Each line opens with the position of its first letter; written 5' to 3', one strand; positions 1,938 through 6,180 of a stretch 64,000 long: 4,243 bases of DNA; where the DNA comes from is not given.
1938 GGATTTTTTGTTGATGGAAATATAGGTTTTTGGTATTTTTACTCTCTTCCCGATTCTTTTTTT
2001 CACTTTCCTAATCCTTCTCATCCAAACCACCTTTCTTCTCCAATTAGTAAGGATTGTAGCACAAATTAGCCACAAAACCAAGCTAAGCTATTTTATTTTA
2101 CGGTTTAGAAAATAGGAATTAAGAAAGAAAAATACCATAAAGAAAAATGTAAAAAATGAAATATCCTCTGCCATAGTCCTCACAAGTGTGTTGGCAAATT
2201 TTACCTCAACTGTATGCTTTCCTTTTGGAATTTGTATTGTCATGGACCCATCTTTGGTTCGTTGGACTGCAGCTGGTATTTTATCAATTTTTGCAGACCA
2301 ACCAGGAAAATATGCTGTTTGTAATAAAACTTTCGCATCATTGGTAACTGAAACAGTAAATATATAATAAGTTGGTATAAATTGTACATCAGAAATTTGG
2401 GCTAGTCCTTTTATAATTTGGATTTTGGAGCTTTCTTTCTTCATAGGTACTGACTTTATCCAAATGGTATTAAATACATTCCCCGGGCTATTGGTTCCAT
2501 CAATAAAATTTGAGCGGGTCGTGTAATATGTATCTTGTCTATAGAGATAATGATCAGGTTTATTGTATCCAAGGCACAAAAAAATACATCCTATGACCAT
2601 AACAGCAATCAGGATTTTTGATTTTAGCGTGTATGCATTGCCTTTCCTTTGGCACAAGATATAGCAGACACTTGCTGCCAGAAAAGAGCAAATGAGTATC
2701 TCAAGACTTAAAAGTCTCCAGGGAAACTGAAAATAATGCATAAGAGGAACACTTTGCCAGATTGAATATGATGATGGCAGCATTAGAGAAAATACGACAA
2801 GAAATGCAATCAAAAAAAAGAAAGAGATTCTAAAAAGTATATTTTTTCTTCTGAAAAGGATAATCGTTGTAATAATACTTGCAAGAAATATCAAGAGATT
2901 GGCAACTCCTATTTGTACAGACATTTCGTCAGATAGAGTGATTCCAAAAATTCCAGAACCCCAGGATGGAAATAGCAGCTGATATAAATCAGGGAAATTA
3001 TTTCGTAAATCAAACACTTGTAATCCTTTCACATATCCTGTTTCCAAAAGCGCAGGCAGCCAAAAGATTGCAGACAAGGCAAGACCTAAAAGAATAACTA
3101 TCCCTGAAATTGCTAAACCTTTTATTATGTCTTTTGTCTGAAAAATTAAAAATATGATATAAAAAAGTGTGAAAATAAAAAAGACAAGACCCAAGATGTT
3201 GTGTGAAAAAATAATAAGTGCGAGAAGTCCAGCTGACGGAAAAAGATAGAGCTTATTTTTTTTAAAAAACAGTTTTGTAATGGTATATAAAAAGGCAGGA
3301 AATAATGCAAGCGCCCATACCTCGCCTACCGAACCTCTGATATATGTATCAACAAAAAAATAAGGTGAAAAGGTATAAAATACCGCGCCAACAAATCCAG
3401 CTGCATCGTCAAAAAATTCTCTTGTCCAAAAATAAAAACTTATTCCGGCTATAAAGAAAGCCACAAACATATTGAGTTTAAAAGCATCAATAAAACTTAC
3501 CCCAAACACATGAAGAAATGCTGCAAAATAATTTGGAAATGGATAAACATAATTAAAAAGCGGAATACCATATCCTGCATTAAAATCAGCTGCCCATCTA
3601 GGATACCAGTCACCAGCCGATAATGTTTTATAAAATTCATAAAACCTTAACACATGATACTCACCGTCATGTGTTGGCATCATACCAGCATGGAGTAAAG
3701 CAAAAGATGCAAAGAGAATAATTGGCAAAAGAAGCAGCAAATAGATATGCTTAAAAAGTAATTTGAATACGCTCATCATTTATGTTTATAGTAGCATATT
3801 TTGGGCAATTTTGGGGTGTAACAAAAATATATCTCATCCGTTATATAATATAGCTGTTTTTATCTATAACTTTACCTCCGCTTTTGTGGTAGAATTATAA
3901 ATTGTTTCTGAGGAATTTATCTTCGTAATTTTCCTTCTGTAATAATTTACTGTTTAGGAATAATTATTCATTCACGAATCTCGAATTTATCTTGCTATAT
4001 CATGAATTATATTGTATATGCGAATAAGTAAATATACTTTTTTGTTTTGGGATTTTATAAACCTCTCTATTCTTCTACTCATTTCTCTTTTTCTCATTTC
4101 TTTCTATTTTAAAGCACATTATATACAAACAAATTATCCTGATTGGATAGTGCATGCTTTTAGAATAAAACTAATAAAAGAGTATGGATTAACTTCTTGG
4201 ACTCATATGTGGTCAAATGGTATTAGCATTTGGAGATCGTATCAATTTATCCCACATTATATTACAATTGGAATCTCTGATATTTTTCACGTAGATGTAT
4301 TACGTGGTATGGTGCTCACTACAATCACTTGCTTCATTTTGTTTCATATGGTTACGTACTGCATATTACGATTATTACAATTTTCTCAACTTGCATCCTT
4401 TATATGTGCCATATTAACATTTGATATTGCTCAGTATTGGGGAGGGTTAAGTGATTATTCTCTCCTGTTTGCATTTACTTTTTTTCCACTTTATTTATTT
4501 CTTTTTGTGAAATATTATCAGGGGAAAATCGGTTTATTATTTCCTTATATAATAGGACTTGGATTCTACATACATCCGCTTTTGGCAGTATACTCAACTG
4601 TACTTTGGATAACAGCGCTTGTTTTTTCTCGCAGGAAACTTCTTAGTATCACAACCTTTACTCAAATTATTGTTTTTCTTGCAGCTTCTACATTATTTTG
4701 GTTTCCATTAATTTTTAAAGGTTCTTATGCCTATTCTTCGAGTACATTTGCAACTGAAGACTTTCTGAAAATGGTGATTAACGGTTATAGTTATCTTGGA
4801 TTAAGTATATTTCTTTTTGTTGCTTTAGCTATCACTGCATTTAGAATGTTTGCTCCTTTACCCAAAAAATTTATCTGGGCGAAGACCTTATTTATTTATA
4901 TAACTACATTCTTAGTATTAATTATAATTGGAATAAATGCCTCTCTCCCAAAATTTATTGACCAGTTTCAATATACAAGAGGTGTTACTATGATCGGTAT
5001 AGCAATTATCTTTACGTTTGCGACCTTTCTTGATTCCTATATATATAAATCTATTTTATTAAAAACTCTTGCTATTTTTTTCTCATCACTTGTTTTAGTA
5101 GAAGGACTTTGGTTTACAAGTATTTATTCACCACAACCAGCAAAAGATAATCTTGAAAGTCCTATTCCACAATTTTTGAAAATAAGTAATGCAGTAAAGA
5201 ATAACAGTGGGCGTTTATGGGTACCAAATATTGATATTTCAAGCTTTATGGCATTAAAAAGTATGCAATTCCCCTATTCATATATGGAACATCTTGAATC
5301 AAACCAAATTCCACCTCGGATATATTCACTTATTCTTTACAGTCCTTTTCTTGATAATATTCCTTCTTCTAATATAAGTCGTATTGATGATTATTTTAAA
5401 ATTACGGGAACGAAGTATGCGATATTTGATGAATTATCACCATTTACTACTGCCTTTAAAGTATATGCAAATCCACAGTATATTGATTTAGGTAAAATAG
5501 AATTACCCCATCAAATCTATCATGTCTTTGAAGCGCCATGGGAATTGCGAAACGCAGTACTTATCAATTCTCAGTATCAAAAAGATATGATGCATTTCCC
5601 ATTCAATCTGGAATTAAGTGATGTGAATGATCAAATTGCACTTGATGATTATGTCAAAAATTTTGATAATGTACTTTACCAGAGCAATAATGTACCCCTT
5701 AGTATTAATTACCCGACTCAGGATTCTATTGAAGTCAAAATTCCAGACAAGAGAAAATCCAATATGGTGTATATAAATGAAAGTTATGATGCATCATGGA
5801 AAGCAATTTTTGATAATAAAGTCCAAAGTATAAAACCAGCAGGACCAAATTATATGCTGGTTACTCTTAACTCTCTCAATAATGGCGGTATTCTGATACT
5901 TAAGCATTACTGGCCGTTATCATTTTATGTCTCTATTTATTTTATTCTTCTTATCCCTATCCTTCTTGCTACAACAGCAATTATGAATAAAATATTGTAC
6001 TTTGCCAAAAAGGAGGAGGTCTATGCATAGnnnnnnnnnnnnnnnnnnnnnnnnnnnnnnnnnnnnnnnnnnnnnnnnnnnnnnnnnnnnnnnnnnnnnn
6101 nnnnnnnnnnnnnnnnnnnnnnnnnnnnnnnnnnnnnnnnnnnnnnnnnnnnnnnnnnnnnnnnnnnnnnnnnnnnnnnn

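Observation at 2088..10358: Candidate beta-1,3-glucan (curdlan/callose-like) synthesis-and-trimming module: CesA/CrdS-like GT2 + HlyD-like adaptor + GH81 glucanase, flanked by two divergent GT-C membrane proteins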

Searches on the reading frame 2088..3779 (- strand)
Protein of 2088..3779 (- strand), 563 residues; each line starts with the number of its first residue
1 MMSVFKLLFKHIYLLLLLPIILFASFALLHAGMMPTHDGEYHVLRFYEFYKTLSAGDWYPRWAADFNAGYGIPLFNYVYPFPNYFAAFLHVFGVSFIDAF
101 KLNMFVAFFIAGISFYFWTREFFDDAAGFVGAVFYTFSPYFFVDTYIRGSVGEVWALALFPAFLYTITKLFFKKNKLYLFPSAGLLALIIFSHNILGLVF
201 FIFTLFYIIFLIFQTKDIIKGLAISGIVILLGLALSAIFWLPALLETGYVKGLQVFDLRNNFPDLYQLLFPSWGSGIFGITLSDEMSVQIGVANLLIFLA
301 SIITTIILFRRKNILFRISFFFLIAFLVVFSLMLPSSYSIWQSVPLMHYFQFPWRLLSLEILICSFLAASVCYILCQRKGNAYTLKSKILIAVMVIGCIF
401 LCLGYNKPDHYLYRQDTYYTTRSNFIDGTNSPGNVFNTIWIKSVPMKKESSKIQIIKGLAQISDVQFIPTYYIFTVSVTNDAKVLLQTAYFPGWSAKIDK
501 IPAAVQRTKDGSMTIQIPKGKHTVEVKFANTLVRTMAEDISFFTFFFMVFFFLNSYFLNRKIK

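Call 3: search_protein_families(library=pfam, proteins=[window:2088-3779:-], max_evalue=0.01)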
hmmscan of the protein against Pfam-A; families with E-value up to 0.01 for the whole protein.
window:2088-3779:- (563 aa): 2 families
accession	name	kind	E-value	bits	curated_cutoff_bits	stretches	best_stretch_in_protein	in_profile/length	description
PF10131.15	PTPS_related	-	8.2e-22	77.8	26.4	1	75-405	1-303/621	6-pyruvoyl-tetrahydropterin synthase related domain; membrane protein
PF09586.16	YfhO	-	2.8e-09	36.4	28.5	2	463-535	757-830/835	Bacterial membrane protein YfhO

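Call 4: search_protein_families(library=ncbifam, proteins=[window:2088-3779:-], max_evalue=0.01)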
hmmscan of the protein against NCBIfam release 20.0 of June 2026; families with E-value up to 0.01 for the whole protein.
window:2088-3779:- (563 aa): 0 families

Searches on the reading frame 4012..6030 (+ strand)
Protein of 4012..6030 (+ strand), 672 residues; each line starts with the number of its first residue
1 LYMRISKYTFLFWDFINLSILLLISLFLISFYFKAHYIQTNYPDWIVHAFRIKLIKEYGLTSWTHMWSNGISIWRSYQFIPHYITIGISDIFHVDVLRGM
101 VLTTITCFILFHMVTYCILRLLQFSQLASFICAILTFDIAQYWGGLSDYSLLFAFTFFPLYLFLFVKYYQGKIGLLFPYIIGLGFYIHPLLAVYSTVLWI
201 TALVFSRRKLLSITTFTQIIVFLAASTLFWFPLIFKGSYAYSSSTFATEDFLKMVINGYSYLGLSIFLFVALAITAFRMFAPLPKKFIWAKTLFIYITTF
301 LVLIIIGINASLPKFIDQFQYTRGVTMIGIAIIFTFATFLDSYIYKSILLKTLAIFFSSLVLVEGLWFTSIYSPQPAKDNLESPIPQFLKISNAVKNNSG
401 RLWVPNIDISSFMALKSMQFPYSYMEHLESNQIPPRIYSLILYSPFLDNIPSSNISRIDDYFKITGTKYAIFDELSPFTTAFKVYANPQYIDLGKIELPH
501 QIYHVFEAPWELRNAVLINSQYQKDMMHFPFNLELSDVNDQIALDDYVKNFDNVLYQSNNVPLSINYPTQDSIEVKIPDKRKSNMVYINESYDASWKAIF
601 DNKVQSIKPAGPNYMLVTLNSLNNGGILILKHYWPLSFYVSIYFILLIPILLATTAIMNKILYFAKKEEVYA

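Call 3: search_protein_families(library=pfam, proteins=[window:4012-6030:+], max_evalue=0.01)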
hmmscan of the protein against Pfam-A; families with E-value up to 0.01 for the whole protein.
window:4012-6030:+ (672 aa): 0 families

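Call 4: search_protein_families(library=ncbifam, proteins=[window:4012-6030:+], max_evalue=0.01)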
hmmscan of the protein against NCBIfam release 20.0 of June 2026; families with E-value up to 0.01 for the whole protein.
window:4012-6030:+ (672 aa): 0 families

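Call 25: find_homologous_proteins(query=window:4012-6030:+)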
Query window:4012-6030:+ (672 aa): 39 proteins with E <= 0.001 among 8000 candidates.
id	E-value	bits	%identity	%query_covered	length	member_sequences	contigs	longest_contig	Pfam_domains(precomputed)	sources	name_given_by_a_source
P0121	0.0e+0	1489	100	100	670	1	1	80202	-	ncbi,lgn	-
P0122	2.0e-230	785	53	97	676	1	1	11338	-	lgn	-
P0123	5.8e-222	757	51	95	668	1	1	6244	-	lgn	-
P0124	1.9e-219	749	51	96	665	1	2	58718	-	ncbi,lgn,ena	ncbi:MAG: hypothetical protein AAB553_06870 [Patescibacteria group bacterium]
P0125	5.4e-219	747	50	98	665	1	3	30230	-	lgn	-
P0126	7.3e-219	747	50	99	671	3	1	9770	-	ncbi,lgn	ncbi:MAG: hypothetical protein RI947_1529 [Candidatus Parcubacteria bacterium]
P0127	4.1e-218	744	50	98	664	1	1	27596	-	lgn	-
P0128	2.2e-217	742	50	95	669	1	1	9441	-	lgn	-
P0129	3.5e-216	738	49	99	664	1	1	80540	-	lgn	-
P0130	5.5e-216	737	51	97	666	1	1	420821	-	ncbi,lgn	-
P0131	8.2e-215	733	50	93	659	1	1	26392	-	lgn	-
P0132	1.7e-214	732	51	92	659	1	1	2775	-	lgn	-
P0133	4.9e-214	731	49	99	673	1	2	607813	-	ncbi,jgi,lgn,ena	-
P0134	7.2e-214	730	51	96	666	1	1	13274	-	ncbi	-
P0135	2.3e-213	729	51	96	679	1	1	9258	-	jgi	-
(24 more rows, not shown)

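Call 67: predict_structure(alignment_id=A3)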
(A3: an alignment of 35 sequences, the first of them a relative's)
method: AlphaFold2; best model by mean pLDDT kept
length: 670 residues; sequences in the alignment: 35
mean_pLDDT: 87.2   pTM: 0.88
mean pLDDT of the five models: 87.2, 87.1, 86.4, 85.1, 84.8
residues with pLDDT >= 90: 338; 70-90: 279; 50-70: 45; < 50: 8
segments of 3 or more residues with pLDDT < 50: 65-71
pLDDT, mean of each block of 10 residues (from residue 1): 78 96 95 89 86 82 52 71 96 95 97 97 94 93 88 97 95 94 93 96 85 93 87 67 76 81 93 92 92 96 89 83 95 95 85 88 89 85 80 66 84 79 70 84 73 90 91 87 74 89 90 94 88 87 95 94 86 93 91 90 93 93 93 86 92 87 72
secondary structure, 60 per line:
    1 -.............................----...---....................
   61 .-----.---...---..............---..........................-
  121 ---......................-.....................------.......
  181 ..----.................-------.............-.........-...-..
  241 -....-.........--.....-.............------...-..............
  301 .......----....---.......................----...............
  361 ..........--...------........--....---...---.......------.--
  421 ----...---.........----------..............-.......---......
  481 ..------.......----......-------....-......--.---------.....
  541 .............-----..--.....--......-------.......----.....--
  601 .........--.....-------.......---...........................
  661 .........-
elements in order: H2-30 E35-37 H41-61 H77-90 H94-119 H124-136 H138-145 H147-167 H174-182 H187-203 H211-223 H225-233 H242-245 H247-255 H258-261 H264-276 H287-307 H312-315 H319-341 H346-370 E373-375 H382-389 H392-395 E399-401 H405-411 E425-427 H431-439 H450-463 E465-471 H475-482 E489-495 E500-505 E513-516 H518-523 H536-553 E563-567 E570-575 E583-589 E594-598 E601-609 E612-616 E624-630 H634-669

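Call 107: search_protein_families(library=pfam, alignment_id=A3, max_evalue=1)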
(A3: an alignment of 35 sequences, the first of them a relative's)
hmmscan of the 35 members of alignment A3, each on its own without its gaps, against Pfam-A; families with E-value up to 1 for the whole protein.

A. member 1, P0121 (670 aa): 0 families

B. families by the number of members that match (of 35 scanned): 6 families
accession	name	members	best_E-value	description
PF13585.12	CHU_C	2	0.022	CHU_C Type IX secretion signal domain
PF12173.13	BacteriocIIc_cy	1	0.012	Bacteriocin class IIc cyclic gassericin A-like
PF11726.14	YagK_YfjJ_C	1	0.058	YagK/YfjJ C-terminal domain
PF06971.19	Put_DNA-bind_N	1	0.11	Putative DNA-binding protein N-terminus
PF08004.16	DUF1699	1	0.19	Protein of unknown function (DUF1699)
PF03417.21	AAT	1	0.2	Acyl-coenzyme A:6-aminopenicillanic acid acyl-transferase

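Call 108: search_protein_representatives(alignment_id=A3)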
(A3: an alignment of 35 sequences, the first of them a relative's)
Query: 35 sequences, 668 profile positions. Proteins with E-value up to 0.001 (for the whole library): 213; up to 1e-10: 148; up to 1e-30: 122. The best 150 are listed.
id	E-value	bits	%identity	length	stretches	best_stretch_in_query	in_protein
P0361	2.9e-284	961.0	-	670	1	6-662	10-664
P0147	6.1e-277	936.8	-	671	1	3-666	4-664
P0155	6.8e-253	857.3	-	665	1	4-659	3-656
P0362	1.8e-249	846.0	-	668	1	5-666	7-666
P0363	2.0e-245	832.6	-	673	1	6-664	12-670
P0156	1.9e-242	822.8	-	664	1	4-663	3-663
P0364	1.8e-241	819.5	-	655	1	5-661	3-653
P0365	5.5e-228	775.0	-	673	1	6-655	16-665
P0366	5.3e-223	758.5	-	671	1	6-658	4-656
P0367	1.2e-219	747.4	-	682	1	5-666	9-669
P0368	1.1e-216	737.6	-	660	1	5-662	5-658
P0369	1.6e-213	727.2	-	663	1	4-665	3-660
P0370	2.1e-211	720.2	-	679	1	6-658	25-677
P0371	4.1e-210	715.9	-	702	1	3-664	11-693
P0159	1.6e-208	710.7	-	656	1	6-662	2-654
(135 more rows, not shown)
